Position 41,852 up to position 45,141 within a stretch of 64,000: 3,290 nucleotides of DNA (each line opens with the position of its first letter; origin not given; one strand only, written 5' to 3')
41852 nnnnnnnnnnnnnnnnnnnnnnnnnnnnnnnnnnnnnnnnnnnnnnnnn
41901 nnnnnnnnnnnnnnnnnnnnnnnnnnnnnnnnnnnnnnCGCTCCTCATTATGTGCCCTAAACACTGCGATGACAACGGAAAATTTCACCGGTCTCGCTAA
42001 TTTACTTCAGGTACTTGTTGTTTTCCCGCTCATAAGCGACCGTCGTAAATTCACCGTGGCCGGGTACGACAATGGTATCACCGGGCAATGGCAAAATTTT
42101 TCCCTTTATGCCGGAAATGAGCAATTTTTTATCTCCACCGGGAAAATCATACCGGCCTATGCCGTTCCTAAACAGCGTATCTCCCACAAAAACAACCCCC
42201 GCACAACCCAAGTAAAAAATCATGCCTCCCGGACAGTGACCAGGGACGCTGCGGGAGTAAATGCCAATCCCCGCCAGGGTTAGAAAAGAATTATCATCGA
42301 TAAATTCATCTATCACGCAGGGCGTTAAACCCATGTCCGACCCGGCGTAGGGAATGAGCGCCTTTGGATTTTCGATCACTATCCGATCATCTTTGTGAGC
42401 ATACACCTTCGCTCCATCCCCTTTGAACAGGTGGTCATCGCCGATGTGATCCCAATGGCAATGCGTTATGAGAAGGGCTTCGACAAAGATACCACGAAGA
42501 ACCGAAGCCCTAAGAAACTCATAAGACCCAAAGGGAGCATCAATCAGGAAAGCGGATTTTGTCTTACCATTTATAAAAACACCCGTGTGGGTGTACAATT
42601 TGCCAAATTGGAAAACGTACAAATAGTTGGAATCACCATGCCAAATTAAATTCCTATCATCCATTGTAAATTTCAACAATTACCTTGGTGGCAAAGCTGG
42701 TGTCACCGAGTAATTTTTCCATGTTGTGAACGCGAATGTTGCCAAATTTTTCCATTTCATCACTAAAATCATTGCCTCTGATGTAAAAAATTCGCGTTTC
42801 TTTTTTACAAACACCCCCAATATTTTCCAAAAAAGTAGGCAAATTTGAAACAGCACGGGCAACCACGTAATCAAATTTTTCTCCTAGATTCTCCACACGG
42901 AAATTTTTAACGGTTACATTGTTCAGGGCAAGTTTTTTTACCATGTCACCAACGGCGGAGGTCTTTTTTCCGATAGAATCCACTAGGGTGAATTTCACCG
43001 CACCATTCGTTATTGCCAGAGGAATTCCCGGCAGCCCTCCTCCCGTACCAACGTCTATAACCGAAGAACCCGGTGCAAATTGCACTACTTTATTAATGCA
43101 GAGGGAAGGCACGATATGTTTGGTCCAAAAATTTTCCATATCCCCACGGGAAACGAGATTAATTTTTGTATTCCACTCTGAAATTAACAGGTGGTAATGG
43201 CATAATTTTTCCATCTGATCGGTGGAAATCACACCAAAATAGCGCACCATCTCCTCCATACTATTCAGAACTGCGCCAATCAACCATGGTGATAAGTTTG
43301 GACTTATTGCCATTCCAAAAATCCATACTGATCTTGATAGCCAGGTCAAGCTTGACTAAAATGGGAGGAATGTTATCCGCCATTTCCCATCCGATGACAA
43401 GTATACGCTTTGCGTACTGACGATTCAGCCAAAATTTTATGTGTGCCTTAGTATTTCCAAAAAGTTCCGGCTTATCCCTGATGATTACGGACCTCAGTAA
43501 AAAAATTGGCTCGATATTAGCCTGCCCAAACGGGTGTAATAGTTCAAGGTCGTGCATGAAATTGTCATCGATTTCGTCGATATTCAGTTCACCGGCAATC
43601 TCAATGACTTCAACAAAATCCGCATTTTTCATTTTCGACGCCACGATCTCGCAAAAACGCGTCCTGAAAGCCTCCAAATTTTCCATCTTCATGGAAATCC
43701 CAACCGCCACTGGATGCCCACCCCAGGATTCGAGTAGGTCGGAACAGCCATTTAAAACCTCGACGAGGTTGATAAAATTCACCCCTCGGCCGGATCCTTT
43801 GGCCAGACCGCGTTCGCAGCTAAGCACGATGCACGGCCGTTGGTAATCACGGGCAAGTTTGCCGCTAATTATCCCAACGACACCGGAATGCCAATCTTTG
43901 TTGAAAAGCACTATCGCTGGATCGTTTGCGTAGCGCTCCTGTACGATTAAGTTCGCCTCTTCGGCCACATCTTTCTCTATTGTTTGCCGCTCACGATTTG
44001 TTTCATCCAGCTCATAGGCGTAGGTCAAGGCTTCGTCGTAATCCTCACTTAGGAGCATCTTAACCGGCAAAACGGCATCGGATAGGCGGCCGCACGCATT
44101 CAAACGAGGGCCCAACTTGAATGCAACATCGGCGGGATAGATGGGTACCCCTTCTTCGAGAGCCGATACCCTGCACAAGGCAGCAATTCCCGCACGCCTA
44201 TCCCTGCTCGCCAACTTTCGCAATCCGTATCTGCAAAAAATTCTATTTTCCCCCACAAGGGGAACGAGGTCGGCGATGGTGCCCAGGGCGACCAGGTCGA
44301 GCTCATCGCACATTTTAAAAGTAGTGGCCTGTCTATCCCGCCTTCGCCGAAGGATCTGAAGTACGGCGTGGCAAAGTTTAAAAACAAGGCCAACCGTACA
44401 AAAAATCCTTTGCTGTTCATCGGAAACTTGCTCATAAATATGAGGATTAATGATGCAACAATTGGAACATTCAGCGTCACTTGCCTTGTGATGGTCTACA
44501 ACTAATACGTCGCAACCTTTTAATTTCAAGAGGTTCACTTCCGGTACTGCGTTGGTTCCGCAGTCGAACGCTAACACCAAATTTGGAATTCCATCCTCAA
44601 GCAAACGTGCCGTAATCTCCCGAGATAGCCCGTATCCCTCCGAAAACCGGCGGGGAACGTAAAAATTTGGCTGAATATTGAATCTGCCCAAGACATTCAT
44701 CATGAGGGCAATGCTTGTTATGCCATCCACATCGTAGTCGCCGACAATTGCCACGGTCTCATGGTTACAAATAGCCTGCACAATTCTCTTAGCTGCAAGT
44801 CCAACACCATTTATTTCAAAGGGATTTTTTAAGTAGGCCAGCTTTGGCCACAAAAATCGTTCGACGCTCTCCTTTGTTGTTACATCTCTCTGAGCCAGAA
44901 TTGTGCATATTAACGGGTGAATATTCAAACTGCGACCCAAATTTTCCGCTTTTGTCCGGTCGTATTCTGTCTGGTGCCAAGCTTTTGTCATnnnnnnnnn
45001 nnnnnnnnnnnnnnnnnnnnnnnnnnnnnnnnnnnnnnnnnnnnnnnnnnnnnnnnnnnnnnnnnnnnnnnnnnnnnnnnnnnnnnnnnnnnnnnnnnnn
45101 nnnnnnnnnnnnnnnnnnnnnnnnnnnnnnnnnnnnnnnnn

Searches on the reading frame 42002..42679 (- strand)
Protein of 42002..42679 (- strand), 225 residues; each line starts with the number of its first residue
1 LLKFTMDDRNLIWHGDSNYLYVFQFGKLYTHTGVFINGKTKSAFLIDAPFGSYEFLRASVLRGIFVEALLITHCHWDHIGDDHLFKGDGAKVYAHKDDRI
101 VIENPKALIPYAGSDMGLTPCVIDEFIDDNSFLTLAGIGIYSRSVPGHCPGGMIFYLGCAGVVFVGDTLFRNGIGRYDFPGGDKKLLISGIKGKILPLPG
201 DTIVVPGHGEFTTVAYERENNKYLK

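Call 90: search_protein_families(library=pfam, proteins=[window:42002-42679:-], max_evalue=0.001)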
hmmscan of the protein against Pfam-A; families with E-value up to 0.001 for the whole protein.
window:42002-42679:- (225 aa): 1 family
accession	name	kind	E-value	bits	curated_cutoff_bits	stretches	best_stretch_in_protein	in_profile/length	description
PF00753.33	Lactamase_B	-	5.4e-20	72.6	22.7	1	41-208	15-196/196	Metallo-beta-lactamase superfamily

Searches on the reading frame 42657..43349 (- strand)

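Call 90: search_protein_families(library=pfam, proteins=[window:42657-43349:-], max_evalue=0.001)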
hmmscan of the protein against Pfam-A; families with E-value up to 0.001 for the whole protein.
window:42657-43349:- (230 aa): 2 families
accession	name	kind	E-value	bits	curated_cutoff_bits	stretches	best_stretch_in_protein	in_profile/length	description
PF02527.21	GidB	-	1.4e-37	129.3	27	1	45-202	1-159/184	rRNA small subunit methyltransferase G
PF13847.12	Methyltransf_31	-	6e-06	26.4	27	1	94-191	4-111/145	Methyltransferase domain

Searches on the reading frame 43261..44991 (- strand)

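Call 64: search_protein_families(library=pfam, proteins=[window:43261-44991:-], max_evalue=0.00001)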
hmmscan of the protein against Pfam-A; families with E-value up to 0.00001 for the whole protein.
window:43261-44991:- (576 aa): 3 families
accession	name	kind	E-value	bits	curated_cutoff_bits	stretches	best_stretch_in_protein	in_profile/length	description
PF01368.27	DHH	-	4.8e-20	72.5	28.1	1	80-238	2-125/125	DHH family, N-terminal domain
PF17768.7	RecJ_OB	-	9.8e-19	67.9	27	1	466-564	2-100/107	RecJ OB domain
PF02272.25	DHHA1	-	3e-10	40.9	25.9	1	357-451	2-101/102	DHHA1 domain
